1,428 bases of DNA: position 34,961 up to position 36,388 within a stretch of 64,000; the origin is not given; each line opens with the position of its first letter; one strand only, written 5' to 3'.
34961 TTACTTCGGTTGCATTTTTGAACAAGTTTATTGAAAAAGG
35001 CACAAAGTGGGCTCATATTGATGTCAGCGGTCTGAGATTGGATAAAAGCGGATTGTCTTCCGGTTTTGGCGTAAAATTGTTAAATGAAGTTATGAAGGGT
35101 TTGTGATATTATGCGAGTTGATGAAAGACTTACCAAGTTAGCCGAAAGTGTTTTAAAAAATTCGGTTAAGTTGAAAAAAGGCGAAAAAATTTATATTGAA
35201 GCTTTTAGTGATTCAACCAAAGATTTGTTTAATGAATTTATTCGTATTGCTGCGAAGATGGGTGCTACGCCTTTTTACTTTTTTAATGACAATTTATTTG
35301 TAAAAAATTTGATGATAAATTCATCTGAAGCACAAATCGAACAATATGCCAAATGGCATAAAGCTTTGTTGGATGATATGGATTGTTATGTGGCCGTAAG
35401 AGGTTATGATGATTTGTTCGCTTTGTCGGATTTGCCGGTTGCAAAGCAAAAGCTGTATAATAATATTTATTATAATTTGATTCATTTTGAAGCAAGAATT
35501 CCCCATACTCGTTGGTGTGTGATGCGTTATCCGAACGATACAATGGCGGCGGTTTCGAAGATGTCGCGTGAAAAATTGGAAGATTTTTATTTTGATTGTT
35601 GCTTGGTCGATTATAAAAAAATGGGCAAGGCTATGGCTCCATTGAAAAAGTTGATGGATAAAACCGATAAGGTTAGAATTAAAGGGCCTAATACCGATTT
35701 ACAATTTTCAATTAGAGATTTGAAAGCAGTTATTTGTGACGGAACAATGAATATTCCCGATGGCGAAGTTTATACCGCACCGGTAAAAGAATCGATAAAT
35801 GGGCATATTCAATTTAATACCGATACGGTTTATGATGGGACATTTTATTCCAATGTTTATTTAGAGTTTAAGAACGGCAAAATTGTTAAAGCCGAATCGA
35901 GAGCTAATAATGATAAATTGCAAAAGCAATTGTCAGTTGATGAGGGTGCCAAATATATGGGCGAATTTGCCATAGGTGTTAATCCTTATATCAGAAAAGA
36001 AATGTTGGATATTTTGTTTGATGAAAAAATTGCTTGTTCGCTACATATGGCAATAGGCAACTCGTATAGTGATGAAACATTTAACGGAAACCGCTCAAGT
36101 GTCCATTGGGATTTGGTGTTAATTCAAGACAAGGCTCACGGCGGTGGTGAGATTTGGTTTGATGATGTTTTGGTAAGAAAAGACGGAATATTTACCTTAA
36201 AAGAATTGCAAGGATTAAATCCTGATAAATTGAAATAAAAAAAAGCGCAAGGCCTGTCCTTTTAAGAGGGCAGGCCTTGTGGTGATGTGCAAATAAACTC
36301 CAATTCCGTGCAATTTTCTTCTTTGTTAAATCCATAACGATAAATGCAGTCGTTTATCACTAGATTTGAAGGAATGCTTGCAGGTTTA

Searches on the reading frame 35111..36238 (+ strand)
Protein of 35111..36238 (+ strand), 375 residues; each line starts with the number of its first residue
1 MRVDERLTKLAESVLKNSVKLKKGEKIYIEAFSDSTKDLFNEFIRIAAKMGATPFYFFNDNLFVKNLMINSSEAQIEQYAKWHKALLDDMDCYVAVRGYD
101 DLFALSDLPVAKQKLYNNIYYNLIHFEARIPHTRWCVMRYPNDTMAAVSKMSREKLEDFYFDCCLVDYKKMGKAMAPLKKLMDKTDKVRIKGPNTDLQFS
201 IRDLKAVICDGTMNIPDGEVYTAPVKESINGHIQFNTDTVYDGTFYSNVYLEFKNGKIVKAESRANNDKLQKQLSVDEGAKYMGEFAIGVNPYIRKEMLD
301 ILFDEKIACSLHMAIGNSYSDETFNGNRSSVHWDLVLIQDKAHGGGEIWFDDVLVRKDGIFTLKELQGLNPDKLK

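Call 74: search_protein_families(library=pfam, proteins=[window:35111-36238:+], max_evalue=0.00001)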
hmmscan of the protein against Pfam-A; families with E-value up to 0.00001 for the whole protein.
window:35111-36238:+ (375 aa): 1 family
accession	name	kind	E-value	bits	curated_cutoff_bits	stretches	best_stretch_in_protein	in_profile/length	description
PF02073.20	Peptidase_M29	-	2.8e-53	181.7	27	1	4-339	2-383/406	Thermophilic metalloprotease (M29)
